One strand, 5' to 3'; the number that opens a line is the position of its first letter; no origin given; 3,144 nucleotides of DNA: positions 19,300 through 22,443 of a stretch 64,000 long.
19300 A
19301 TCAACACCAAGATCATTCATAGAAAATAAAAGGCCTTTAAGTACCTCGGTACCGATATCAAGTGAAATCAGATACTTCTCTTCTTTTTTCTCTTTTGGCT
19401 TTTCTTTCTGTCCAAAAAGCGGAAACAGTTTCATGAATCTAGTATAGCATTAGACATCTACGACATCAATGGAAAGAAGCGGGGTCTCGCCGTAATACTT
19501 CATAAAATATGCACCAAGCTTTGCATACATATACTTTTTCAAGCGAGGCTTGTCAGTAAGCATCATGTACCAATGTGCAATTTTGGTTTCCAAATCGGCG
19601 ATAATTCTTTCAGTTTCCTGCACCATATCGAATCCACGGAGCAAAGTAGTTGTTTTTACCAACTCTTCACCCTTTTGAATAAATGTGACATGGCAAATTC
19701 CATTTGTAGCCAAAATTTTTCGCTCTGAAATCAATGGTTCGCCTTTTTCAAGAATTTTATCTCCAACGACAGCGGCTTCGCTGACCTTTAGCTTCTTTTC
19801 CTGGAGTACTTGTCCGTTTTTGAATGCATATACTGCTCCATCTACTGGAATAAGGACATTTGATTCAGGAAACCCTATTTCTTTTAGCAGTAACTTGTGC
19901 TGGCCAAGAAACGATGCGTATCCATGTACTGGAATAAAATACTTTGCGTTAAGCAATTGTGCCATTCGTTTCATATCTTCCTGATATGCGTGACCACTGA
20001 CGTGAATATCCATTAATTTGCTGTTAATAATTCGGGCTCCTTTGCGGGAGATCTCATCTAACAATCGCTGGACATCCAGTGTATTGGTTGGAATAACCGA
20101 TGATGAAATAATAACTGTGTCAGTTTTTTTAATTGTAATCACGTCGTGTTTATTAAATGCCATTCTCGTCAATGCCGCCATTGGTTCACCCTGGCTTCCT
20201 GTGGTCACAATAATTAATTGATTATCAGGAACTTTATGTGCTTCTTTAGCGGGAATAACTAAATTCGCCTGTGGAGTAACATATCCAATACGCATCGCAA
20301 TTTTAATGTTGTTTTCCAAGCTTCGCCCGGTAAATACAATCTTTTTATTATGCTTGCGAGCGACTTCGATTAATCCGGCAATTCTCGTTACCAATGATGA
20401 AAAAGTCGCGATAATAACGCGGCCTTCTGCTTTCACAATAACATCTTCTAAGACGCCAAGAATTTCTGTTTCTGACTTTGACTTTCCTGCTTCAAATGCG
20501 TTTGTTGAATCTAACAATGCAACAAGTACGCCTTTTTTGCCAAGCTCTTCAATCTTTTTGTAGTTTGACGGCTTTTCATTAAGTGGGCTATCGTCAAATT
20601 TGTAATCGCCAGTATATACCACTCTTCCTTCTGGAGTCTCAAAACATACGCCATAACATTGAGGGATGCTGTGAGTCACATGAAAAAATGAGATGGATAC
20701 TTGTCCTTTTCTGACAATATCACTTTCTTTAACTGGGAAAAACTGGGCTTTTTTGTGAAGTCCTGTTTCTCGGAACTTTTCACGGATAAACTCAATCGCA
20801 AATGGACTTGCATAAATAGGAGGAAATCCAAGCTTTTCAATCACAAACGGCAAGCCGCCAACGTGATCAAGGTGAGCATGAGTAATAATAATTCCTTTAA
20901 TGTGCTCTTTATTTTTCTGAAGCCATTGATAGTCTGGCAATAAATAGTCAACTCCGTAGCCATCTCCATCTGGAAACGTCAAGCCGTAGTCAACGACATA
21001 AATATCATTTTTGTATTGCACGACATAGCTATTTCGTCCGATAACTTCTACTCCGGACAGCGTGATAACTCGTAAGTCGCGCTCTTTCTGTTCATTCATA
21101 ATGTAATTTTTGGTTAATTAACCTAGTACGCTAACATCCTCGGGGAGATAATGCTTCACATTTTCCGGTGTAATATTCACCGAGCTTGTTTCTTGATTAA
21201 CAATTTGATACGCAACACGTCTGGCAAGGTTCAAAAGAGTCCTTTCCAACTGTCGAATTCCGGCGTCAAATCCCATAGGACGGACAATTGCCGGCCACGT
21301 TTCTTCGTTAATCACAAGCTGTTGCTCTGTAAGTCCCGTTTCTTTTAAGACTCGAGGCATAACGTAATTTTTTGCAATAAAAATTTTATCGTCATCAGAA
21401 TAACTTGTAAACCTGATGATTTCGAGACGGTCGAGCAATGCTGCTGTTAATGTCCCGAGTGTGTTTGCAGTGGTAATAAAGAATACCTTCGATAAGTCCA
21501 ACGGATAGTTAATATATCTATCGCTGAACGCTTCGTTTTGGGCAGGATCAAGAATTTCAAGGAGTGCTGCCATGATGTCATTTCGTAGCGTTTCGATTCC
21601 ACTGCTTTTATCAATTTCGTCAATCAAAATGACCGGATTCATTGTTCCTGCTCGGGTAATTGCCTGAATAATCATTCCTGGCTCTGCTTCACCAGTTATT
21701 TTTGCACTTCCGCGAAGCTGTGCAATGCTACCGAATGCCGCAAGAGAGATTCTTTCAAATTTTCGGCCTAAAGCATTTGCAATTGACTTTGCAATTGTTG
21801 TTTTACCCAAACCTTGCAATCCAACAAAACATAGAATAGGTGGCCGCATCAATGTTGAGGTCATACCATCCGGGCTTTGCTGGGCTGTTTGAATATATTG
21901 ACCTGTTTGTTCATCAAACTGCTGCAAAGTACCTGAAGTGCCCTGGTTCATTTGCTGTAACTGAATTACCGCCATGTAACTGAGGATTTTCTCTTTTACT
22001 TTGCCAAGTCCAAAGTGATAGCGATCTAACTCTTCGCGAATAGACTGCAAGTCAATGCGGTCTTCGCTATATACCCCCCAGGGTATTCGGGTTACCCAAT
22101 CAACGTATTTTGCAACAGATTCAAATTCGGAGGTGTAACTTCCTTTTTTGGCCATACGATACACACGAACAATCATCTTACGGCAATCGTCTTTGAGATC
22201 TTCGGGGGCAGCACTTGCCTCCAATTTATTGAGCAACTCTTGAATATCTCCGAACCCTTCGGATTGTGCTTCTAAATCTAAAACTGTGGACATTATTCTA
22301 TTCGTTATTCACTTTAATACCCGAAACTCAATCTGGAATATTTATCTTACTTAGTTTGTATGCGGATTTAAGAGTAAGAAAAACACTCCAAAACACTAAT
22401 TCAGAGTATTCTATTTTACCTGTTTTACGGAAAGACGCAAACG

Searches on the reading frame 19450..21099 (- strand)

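Call 8: search_protein_families(library=pfam, proteins=[window:19450-21099:-], max_evalue=0.01)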
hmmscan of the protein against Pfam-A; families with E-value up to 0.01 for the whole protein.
window:19450-21099:- (549 aa): 6 families
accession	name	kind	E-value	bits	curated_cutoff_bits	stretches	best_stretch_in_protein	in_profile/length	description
PF22505.1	RNase_J_b_CASP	-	2.1e-41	141.1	27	1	225-349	1-125/126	Ribonuclease J, beta-CASP domain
PF00753.33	Lactamase_B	-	4.7e-17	63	22.7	1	21-174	5-158/196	Metallo-beta-lactamase superfamily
PF12706.13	Lactamase_B_2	-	9.4e-14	51.9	27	1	62-169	26-147/200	Beta-lactamase superfamily domain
PF07521.17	RMMBL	-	8e-08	32.6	21.6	1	360-409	6-57/63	Zn-dependent metallo-hydrolase RNA specificity domain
PF17770.6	RNase_J_C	-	0.00013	23.3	23.8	1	457-547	2-100/102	Ribonuclease J C-terminal domain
PF02112.21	PDEase_II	-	0.0031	17.1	23.7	1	61-83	77-99/340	cAMP phosphodiesterases class-II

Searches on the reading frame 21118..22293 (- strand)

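Call 112: search_protein_families(library=pfam, proteins=[window:21118-22293:-], max_evalue=0.001)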
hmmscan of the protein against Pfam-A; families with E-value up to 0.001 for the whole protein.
window:21118-22293:- (391 aa): 7 families
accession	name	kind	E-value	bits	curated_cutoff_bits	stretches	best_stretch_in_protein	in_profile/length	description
PF00004.35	AAA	-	5.7e-21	75.8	21.2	1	154-296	1-129/131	ATPase family associated with various cellular activities (AAA)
PF07728.20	AAA_5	-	5.5e-10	39.8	22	1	154-290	2-139/139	AAA domain (dynein-related subfamily)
PF22667.2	Lon_lid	-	1.3e-09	38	27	1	317-369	1-54/57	Lon protease AAA+ ATPase lid domain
PF07724.20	AAA_2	-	1.9e-07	31.7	27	1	155-278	7-125/166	AAA domain (Cdc48 subfamily)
PF13401.12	AAA_22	-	2.4e-05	25.1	27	1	152-250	6-110/130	AAA domain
PF13173.12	AAA_14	-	0.00029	21.3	27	1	152-236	3-80/129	AAA domain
PF07726.17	AAA_3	-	0.00055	20.3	27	0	158-253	6-91/131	ATPase family associated with various cellular activities (AAA)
